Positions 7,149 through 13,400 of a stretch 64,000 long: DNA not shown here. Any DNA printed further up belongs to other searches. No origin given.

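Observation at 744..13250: Shared ~390-aa C-terminal cassette fused to different enzymatic N-terminal regions (beta-helix vs C25 protease)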

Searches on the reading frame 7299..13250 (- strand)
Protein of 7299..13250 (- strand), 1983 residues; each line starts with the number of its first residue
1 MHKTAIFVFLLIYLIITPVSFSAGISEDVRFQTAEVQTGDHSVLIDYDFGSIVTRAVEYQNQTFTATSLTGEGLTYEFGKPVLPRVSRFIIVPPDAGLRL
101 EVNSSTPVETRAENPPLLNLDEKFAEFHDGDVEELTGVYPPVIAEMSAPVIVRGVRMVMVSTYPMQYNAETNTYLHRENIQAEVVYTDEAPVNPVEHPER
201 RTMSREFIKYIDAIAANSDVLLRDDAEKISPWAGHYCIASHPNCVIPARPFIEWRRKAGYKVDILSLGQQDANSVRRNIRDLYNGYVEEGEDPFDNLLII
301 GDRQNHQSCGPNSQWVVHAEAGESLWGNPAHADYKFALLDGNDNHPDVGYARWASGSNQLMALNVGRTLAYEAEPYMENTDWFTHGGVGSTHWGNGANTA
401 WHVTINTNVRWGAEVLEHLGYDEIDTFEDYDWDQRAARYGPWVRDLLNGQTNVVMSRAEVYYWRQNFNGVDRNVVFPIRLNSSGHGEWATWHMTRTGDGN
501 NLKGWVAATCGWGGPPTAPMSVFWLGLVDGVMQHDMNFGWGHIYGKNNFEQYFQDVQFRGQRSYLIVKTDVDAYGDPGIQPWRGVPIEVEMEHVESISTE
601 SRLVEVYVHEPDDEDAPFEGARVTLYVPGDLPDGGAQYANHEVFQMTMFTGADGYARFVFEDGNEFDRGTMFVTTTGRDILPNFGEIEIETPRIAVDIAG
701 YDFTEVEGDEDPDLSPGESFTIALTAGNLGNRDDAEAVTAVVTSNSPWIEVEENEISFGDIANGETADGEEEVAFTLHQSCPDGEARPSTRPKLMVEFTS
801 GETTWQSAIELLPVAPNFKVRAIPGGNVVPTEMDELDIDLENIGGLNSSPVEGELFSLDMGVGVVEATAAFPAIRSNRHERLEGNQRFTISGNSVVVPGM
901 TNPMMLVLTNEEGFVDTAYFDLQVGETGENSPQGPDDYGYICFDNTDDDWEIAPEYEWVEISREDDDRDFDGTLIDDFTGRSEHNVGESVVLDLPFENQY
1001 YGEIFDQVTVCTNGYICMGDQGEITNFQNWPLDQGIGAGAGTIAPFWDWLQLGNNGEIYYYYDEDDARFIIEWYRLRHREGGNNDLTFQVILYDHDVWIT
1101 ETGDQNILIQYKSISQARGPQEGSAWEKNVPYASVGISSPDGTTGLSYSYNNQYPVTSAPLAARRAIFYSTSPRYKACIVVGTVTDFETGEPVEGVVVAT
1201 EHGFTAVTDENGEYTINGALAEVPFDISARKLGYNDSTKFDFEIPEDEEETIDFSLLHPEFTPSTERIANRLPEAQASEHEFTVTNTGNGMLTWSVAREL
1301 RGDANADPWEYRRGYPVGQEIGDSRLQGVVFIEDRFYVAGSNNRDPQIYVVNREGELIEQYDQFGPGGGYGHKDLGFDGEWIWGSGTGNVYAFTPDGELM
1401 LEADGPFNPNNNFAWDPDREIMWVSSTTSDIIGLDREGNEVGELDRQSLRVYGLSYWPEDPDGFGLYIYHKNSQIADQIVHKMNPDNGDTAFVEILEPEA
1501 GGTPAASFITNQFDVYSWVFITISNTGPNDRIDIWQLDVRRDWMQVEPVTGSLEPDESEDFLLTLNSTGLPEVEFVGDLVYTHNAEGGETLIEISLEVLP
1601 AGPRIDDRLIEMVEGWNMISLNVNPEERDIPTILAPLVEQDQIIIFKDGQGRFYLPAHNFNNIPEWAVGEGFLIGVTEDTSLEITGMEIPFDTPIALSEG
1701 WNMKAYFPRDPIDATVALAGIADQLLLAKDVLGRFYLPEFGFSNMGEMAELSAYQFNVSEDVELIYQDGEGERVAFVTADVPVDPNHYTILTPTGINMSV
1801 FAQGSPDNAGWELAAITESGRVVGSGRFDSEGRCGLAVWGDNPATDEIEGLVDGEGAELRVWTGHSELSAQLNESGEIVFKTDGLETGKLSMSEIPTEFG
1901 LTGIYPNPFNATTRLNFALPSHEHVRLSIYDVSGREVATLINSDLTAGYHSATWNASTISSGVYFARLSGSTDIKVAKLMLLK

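Call 8: search_protein_families(library=pfam, proteins=[window:7299-13250:-], max_evalue=0.1)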
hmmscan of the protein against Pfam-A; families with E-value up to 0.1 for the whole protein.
window:7299-13250:- (1983 aa): 8 families
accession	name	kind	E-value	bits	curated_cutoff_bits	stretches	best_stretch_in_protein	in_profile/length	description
PF01364.23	Peptidase_C25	-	5.8e-14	52.6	23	1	236-387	1-167/374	Peptidase family C25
PF13620.12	CarboxypepD_reg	-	6.3e-12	46.1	32.3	1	1180-1256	2-81/82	Carboxypeptidase regulatory-like domain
PF18962.6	Por_Secre_tail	-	3.5e-09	37.3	27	1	1904-1979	1-73/75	Secretion system C-terminal sorting domain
PF13715.12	CarbopepD_reg_2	-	4.9e-07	30.1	32.2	1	1181-1256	2-76/88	CarboxypepD_reg-like domain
PF08126.16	Propeptide_C25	-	1e-06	28.5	22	1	40-191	18-177/205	Propeptide_C25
PF13860.13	FlgD_ig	-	0.0021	18.4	27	1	1911-1958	8-63/79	FlgD Ig-like domain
PF19190.6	BACON_2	-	0.0028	18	25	0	1274-1296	15-37/94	Viral BACON domain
PF16371.11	MetallophosN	-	0.016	15.9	35.6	1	1182-1217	1-33/77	N terminal of Calcineurin-like phosphoesterase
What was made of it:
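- On Peptidase C25 (gingipain family), protein C: 52.6 bits (cutoff 23) and 28.5 bits (cutoff 22), but only profile positions 1-167 of 374 are matched (call 8).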

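Call 9: search_protein_families(library=ncbifam, proteins=[window:7299-13250:-], max_evalue=0.1)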
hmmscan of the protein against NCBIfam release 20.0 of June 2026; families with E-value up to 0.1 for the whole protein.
window:7299-13250:- (1983 aa): 6 families
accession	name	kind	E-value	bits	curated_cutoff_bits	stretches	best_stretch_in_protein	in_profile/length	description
TIGR04183.1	Por_Secre_tail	domain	3.8e-10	39.6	23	1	1904-1980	1-70/72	T9SS type A sorting domain-containing protein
NF038113.1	T9SSA_dep_M36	equivalog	1.4e-07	30.1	885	1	1888-1980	781-867/869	T9SS-dependent M36 family metallopeptidase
NF052345.1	S_layer_anammox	exception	1.8e-07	28.9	1400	1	1171-1277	1306-1411/1596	Kustd1514 family S-layer glycoprotein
NF052323.1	T9SSA_dep_M6i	equivalog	1.1e-06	26.9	600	1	1905-1975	961-1031/1043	T9SS-dependent M6-like inactivated metalloprotease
NF033707.1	T9SS_sortase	equivalog_domain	4.8e-05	21.2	420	1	1904-1969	1001-1076/1095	type IX secretion system sortase PorU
TIGR04056.1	OMP_RagA_SusC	subfamily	0.054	11.8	368.25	1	1180-1217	3-40/981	SusC/RagA family TonB-linked outer membrane protein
